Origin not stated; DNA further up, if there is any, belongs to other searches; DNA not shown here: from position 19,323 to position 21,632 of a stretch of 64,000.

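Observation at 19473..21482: NuoI interrupted by a ~500-aa GltD-like NAD(P)H/FAD/[4Fe-4S] oxidoreductase module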

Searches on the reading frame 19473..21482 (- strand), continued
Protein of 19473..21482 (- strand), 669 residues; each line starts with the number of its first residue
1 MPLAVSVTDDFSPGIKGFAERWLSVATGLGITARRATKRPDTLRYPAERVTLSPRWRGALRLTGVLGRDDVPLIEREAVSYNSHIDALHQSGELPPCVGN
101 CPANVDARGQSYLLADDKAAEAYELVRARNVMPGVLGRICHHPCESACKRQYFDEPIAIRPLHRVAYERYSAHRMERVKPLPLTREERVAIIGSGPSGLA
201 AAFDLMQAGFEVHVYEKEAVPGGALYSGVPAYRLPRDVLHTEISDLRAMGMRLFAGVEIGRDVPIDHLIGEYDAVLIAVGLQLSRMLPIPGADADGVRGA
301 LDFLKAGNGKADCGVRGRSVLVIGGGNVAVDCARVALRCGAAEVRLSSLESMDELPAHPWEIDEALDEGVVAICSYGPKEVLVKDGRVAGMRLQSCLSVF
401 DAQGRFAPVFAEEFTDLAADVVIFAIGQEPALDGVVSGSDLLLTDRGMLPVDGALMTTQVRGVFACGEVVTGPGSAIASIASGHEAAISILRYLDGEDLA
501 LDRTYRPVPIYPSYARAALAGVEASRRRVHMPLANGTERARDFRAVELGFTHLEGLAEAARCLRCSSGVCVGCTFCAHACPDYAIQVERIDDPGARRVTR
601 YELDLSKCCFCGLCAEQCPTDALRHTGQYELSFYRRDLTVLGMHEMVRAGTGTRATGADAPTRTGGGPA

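Call 14: search_solved_structures(query=window:19473-21482:-, max_evalue=0.001, show_alignments=0)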
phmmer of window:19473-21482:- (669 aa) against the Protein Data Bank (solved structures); distinct sequences matched with E-value up to 0.001: 163 (the best 60 are shown).
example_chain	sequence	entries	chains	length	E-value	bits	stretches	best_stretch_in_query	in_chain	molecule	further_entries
9bov_A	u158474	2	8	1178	8.7e-87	295.2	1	89-619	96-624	Molybdopterin oxidoreductase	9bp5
8oh5_C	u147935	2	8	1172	1.7e-82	281.1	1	89-619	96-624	Formate dehydrogenase-O, major subunit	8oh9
9n5u_A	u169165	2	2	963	6.8e-71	242.7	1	89-497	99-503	NfnA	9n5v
4ylf_B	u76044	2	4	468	1.7e-70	241.4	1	96-497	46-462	Dihydropyrimidine dehydrogenase subunit A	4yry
5jca_L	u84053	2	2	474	1.5e-60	208.6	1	93-497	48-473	NADH-dependent Ferredoxin:NADP Oxidoreductase (NfnI) subunit alpha | NADH-dependent Ferredoxin:NADP Oxidoreductase subunit alpha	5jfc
5vj7_A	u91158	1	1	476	6.7e-59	203.1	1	93-495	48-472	Oxidoreductase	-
6s6s_G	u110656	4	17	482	5.3e-51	177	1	90-494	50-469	Glutamate synthase [NADPH] small chain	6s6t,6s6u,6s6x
2vdc_G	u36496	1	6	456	5.5e-51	177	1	90-494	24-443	GLUTAMATE SYNTHASE [NADPH] SMALL CHAIN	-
7mfm_I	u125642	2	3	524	6.6e-36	127.1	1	119-498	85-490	Glutamate synthase (NADPH) small chain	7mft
7m31_A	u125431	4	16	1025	1.6e-30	109.3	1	95-500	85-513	Dihydropyrimidine dehydrogenase [NADP(+)]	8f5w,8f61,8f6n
1h7x_A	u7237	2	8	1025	1.6e-30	109.3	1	95-500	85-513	DIHYDROPYRIMIDINE DEHYDROGENASE | Dihydropyrimidine dehydrogenase [NADP(+)]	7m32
1gt8_A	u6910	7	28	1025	1.6e-30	109.3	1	95-500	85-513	DIHYDROPYRIMIDINE DEHYDROGENASE | Dihydropyrimidine dehydrogenase [NADP(+)]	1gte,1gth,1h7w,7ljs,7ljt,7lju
7v2c_B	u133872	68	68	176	8.7e-18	67.2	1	568-640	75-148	NADH dehydrogenase [ubiquinone] iron-sulfur protein 8, mitochondrial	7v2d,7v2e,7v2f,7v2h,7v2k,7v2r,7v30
5lc5_I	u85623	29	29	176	1e-17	67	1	568-640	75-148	NADH dehydrogenase [ubiquinone] iron-sulfur protein 8, mitochondrial | Mitochondrial complex I, TYKY subunit | NADH:ubiquinone oxidoreductase core subunit S8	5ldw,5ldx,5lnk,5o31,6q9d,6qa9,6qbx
5xtb_B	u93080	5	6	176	1.8e-17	66.2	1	567-640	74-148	NADH dehydrogenase [ubiquinone] iron-sulfur protein 8, mitochondrial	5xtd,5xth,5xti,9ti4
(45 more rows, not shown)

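Call 15: list_cluster_members(proteins=[P0001, P0033, P0096, P0111])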
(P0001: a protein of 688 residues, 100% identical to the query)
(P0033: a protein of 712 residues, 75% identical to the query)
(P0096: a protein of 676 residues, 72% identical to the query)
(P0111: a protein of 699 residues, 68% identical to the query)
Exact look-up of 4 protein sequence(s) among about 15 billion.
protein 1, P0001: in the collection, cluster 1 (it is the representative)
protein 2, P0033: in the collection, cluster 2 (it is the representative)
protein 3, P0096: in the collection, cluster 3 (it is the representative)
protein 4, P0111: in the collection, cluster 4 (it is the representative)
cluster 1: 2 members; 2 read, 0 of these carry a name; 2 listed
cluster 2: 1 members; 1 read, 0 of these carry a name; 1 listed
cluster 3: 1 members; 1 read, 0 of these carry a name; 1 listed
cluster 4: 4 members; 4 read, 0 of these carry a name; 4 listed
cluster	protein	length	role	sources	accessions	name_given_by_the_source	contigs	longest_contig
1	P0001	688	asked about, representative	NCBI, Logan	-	-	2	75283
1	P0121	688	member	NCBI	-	-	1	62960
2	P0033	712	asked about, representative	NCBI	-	-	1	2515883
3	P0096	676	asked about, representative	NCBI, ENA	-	-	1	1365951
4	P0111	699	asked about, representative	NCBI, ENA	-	-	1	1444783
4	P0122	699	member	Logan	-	-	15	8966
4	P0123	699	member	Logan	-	-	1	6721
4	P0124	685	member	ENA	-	-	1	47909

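Call 34: search_protein_representatives(protein=window:19473-21482:-)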
Query: 669 residues. Proteins with E-value up to 0.001 (for the whole library): 23312; up to 1e-10: 10927; up to 1e-30: 3550. The best 150 are listed.
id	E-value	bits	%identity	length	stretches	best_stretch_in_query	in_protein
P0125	9.7e-289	975.8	66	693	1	1-665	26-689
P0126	8.1e-181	619.2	49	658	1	21-648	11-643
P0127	1.6e-159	548.8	47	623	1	21-643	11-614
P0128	3.5e-156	537.8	48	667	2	25-504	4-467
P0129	3.4e-147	508.1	43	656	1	20-631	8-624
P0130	2.1e-146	505.5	46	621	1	26-639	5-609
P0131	5.6e-139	481.0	45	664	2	26-507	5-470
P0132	3.6e-131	455.2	47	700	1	94-623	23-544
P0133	5.1e-121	421.6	40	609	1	42-632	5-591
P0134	1.3e-120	420.3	45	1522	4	91-586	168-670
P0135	4.9e-117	408.5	44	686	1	93-623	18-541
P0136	1.5e-114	400.3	44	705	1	89-631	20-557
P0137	8.9e-113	394.4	41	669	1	68-624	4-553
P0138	1.2e-111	390.7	41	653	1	35-647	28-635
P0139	1.3e-110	387.3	39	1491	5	93-585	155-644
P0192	1.4e-94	334.3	37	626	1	34-653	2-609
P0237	1.3e-88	314.5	39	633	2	22-566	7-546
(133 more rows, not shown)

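Call 37: find_related_loci(query=A1, collection=genome_contigs, flank=10000)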
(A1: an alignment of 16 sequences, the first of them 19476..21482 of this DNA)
Query A1 (669 aa) in genome_contigs; peptide patterns used: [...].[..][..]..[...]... (x = any residue, [..] = any of these).
600 stretches matched a pattern (row limit reached: there are more); 597 encode a relative of the query (tblastn E <= 1e-3); the best 80 are kept; 80 distinct loci.
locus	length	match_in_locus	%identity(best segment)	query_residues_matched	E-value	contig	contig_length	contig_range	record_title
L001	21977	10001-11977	67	5-668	0e+0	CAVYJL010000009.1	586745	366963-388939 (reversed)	MAG: uncultured Coriobacteriia bacterium isolate MFD01299.bin.2.183 genome assembly, contig: contig_59701, whole genome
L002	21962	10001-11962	66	6-659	0e+0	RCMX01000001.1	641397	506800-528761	MAG: Actinobacteria bacterium isolate 1MN72D_65_13 NODE_4_length_641451_cov_7_62998, whole genome shotgun sequence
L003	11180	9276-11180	66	1-636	0e+0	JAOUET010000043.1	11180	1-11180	MAG: Coriobacteriia bacterium isolate 4_1_July_SF_Bin14 4_1_July_SF_Bin14_scaffold_2810_c1, whole genome shotgun sequenc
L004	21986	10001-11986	62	1-662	0e+0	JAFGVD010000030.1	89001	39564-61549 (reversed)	MAG: Coriobacteriia bacterium isolate ZodW_Metabat.125 k87_12261874, whole genome shotgun sequence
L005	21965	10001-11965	62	6-659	0e+0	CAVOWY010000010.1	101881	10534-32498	MAG: uncultured Actinomycetes bacterium isolate MFD00032.bin.2.70 genome assembly, contig: contig_75016, whole genome sh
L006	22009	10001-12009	72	1-669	0e+0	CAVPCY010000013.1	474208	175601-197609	MAG: uncultured Actinomycetes bacterium isolate MFD00032.bin.2.33 genome assembly, contig: contig_22895, whole genome sh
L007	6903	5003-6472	42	95-585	7e-111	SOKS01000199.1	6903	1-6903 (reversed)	MAG: Dehalococcoidia bacterium isolate E44_bin89 NODE_5873_length_6903_cov_4.317465, whole genome shotgun sequence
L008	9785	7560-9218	39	95-652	3e-106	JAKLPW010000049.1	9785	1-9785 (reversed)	MAG: Anaerolineae bacterium isolate bin N2.130 k141_64272, whole genome shotgun sequence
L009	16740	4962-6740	35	23-632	4e-105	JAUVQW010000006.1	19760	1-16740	MAG: Actinomycetes bacterium isolate CSMAG_698 CSMAG_698_k127_15371829_length_19760_cov_12.0036, whole genome shotgun se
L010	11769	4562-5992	42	96-580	3e-104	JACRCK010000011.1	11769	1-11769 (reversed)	MAG: Deltaproteobacteria bacterium isolate NC_groundwater_1644_Pr3_B-0.1um_57_11 SR-2_scaffold_141_67239, whole genome s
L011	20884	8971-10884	41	96-585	8e-104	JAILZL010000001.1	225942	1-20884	MAG: Syntrophobacterales bacterium isolate HOT.CON.10 NODE_27_length_225942_cov_12.315069, whole genome shotgun sequence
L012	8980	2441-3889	41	96-580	6e-103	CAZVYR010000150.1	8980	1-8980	MAG TPA_asm: uncultured Leptospirales bacterium isolate binchicken_co129_857 genome assembly, contig: NODE_25255_length_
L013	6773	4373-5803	41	96-580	2e-99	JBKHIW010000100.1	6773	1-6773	MAG: Desulfobacteraceae bacterium isolate D3M15_6 NODE_1081_length_6773_cov_6.057309, whole genome shotgun sequence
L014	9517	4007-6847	42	87-585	7e-99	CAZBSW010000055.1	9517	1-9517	MAG TPA_asm: uncultured Thermotogae bacterium isolate SRP323688_co1_249 genome assembly, contig: NODE_10636_length_9517_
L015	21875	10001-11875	36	51-623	2e-98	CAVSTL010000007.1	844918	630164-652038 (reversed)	MAG: uncultured Acidobacteriota bacterium isolate MFD09671.bin.1.74 genome assembly, contig: contig_10338, whole genome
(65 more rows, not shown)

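Call 39: find_encoding_contigs(protein=P0126, flank=10000, max_places=2)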
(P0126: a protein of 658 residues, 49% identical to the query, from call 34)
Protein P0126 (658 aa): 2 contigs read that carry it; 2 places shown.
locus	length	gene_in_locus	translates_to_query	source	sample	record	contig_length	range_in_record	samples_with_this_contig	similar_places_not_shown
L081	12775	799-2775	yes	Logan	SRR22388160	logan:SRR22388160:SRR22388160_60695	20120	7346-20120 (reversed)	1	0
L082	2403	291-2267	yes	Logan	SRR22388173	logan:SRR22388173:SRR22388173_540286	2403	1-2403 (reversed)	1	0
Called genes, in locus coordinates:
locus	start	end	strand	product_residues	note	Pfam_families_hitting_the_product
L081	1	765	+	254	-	?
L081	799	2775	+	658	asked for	PF14691:Fer4_20, PF00890:FAD_binding_2 (weak), PF01266:DAO (weak), PF01946:Thi4 (weak), PF07992:Pyr_redox_2, PF13450:NAD_binding_8, PF13738:Pyr_redox_3 (weak), PF12838:Fer4_7, +6 more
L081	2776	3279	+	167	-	PF00499:Oxidored_q3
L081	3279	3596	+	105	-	PF00420:Oxidored_q2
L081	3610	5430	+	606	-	PF00662:Proton_antipo_N, PF00361:Proton_antipo_M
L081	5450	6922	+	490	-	PF00361:Proton_antipo_M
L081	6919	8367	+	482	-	PF00361:Proton_antipo_M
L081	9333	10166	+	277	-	PF03705:CheR_N, PF01739:CheR, PF08242:Methyltransf_12 (faint)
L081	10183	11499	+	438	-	PF00672:HAMP (weak), PF00015:MCPsignal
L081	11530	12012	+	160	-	PF01584:CheW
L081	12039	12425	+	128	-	PF00072:Response_reg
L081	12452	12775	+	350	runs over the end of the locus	PF00072:Response_reg, PF01339:CheB_methylest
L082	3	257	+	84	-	?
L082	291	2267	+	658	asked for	PF14691:Fer4_20, PF00890:FAD_binding_2 (weak), PF01266:DAO (weak), PF01946:Thi4 (weak), PF07992:Pyr_redox_2, PF13450:NAD_binding_8, PF13738:Pyr_redox_3 (weak), PF12838:Fer4_7, +6 more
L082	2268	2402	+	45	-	?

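Call 40: find_encoding_contigs(protein=P0130, flank=10000, max_places=2)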
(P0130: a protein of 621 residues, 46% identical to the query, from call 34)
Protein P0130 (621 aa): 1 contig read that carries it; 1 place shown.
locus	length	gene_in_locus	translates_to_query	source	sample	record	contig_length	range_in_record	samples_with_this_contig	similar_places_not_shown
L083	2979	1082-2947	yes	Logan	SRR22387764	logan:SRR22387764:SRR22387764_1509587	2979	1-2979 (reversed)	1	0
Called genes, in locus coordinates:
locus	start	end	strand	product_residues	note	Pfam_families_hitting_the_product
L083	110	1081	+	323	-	PF00146:NADHdh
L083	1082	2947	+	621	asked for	PF14691:Fer4_20, PF01266:DAO (weak), PF07992:Pyr_redox_2, PF13450:NAD_binding_8, PF00070:Pyr_redox (weak), PF13738:Pyr_redox_3, PF12838:Fer4_7, PF00037:Fer4 (weak), +5 more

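Call 41: find_encoding_contigs(protein=P0237, flank=10000, max_places=2)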
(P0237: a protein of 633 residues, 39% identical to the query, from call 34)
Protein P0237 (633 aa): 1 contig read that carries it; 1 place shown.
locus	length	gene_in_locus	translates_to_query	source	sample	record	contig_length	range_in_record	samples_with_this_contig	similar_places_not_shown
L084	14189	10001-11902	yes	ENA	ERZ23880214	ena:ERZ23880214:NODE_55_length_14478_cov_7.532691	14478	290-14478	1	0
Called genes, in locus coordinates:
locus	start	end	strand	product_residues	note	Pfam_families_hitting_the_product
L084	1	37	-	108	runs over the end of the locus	?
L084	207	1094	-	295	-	PF04060:FeS, PF12838:Fer4_7, PF14697:Fer4_21 (weak), PF25160:LdpA_Fe-S-bd, PF12797:Fer4_2 (weak), PF12837:Fer4_6 (weak), PF12838:Fer4_7, PF14697:Fer4_21, +6 more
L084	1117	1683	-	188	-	PF02508:Rnf-Nqr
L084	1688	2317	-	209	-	PF02508:Rnf-Nqr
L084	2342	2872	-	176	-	PF04205:FMN_bind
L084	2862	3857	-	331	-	PF03116:NQR2_RnfD_RnfE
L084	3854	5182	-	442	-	PF13375:RnfC_N, PF01512:Complex1_51K, PF10531:SLBB, PF13534:Fer4_17 (faint), PF25160:LdpA_Fe-S-bd (faint), PF12838:Fer4_7 (weak), PF13183:Fer4_8 (weak), PF13187:Fer4_9 (weak), +4 more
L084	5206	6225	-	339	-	PF02424:ApbE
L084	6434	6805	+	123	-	PF00507:Oxidored_q4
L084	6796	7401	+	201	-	PF01058:Oxidored_q6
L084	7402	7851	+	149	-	PF00329:Complex1_30kDa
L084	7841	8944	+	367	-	PF00374:NiFeSe_Hases (faint), PF00346:Complex1_49kDa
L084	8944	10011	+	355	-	PF00146:NADHdh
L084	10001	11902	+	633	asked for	PF12837:Fer4_6 (faint), PF14691:Fer4_20, PF00070:Pyr_redox (faint), PF01266:DAO (faint), PF07992:Pyr_redox_2, PF13450:NAD_binding_8, PF13738:Pyr_redox_3 (faint), PF00037:Fer4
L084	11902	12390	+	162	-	PF00499:Oxidored_q3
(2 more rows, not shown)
